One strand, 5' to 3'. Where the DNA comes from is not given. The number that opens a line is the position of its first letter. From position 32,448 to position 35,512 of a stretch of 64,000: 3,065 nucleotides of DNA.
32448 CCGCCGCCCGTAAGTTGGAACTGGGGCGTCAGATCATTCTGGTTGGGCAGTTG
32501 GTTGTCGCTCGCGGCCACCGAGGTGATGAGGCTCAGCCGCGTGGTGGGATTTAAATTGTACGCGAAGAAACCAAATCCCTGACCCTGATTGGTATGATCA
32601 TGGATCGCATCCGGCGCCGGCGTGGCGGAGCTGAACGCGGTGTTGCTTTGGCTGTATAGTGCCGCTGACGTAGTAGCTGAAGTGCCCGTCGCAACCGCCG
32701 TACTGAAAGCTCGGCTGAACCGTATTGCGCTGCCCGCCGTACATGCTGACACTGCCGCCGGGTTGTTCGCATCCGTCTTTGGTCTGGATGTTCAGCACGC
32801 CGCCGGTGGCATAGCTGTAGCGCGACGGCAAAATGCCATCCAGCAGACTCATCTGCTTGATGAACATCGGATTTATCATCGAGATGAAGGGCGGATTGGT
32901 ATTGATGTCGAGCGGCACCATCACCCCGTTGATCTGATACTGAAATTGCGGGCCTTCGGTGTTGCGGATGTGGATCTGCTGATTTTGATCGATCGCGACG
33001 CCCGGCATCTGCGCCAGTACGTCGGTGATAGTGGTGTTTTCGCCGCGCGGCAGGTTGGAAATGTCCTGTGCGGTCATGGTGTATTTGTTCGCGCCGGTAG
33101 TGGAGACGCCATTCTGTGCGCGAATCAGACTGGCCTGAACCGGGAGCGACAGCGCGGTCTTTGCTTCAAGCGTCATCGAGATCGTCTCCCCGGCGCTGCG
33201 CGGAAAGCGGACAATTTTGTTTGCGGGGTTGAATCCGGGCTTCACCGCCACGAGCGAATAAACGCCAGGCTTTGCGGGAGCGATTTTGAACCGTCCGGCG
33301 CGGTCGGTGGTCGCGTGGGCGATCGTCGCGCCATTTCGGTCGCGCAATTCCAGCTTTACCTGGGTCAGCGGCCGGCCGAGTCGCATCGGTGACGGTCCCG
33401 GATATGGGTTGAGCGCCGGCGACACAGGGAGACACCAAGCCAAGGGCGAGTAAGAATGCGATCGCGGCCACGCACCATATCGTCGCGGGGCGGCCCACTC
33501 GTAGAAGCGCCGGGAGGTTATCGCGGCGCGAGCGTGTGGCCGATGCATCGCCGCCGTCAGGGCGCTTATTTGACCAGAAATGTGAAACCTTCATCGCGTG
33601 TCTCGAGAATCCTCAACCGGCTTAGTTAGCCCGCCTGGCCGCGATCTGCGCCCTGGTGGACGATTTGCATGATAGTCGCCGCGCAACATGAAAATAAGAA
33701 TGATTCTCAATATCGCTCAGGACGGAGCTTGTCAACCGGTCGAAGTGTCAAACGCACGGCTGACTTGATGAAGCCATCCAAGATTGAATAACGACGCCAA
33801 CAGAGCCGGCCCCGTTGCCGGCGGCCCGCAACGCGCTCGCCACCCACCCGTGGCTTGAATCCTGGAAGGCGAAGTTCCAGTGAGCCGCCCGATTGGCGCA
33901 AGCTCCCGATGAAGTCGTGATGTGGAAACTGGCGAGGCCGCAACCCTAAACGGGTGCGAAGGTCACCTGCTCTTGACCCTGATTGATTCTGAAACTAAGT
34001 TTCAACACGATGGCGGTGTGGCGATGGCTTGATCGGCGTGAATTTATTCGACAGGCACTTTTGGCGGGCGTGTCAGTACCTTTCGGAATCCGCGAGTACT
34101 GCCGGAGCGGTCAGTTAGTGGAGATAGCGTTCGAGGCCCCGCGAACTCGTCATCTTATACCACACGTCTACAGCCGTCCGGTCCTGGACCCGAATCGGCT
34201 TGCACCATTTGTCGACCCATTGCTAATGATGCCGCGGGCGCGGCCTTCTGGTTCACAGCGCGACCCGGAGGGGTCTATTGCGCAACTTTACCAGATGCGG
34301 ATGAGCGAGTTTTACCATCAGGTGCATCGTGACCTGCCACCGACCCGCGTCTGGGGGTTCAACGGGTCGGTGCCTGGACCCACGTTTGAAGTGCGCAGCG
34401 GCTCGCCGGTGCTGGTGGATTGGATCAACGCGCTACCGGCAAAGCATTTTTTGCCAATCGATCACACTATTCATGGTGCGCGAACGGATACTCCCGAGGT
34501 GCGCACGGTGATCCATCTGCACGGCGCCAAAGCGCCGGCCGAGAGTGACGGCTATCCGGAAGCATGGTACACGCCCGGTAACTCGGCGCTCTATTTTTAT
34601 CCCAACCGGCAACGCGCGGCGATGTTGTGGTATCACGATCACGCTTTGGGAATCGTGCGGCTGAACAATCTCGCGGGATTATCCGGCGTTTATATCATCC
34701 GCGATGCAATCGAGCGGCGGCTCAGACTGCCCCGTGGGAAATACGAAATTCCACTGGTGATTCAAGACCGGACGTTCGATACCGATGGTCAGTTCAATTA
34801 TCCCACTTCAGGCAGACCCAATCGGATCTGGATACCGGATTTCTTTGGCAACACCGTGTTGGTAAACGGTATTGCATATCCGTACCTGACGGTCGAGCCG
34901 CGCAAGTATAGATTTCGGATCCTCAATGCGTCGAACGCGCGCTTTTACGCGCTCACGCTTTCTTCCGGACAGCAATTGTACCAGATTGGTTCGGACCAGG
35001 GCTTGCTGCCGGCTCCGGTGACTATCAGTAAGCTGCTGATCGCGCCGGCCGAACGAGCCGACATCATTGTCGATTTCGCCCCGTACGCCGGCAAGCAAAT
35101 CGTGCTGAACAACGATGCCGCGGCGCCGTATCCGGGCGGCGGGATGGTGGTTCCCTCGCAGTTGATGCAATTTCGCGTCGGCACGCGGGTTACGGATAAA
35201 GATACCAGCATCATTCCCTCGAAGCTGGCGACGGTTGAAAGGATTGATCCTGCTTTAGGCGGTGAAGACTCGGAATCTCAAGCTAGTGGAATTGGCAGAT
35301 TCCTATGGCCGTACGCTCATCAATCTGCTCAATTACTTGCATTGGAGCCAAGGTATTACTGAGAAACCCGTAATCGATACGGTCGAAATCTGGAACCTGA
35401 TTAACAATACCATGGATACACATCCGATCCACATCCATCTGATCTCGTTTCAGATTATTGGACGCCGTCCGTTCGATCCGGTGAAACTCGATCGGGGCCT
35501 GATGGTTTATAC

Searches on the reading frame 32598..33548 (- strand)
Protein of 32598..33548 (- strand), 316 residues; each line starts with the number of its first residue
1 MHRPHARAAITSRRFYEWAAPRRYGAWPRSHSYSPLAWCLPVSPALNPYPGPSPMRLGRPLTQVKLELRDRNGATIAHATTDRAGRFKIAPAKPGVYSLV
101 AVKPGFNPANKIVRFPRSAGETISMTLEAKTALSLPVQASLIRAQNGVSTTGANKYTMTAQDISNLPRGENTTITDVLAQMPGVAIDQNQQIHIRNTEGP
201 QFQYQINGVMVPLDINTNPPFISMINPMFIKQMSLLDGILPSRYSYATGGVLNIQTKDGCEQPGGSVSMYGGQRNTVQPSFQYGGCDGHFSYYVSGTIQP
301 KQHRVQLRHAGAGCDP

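Call 36: search_protein_families(library=pfam, proteins=[window:32598-33548:-], max_evalue=0.0001)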
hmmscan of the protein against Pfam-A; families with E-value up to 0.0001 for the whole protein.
window:32598-33548:- (316 aa): 3 families
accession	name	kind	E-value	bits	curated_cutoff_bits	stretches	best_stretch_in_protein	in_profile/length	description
PF13620.12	CarboxypepD_reg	-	2.3e-09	37.9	32.3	1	58-127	11-81/82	Carboxypeptidase regulatory-like domain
PF07715.20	Plug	-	1.2e-08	35.9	23.9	1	151-251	5-107/107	TonB-dependent Receptor Plug Domain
PF11974.14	bMG3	-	4.7e-05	23.7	34.9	1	58-92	25-59/103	Bacterial alpha-2-macroglobulin MG3 domain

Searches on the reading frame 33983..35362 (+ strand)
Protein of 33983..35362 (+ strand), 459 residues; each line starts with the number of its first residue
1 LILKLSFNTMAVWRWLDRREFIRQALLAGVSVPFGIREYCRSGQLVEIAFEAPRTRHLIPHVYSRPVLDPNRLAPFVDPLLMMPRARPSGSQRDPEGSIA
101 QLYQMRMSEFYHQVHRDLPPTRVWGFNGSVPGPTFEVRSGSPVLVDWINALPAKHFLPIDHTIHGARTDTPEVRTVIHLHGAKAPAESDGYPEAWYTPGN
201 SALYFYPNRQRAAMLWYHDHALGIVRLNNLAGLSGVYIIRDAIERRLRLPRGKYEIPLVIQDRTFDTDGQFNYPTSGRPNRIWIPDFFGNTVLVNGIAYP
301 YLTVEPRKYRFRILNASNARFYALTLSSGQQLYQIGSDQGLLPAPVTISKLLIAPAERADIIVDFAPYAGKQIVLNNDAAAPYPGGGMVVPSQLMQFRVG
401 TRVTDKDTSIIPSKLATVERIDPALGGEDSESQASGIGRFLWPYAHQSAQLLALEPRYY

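Call 36: search_protein_families(library=pfam, proteins=[window:33983-35362:+], max_evalue=0.0001)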
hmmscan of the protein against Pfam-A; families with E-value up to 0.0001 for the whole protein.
window:33983-35362:+ (459 aa): 1 family
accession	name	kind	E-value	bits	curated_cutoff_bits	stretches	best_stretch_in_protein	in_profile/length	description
PF07732.21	Cu-oxidase_3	-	3.5e-17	63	21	2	174-241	48-116/119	Multicopper oxidase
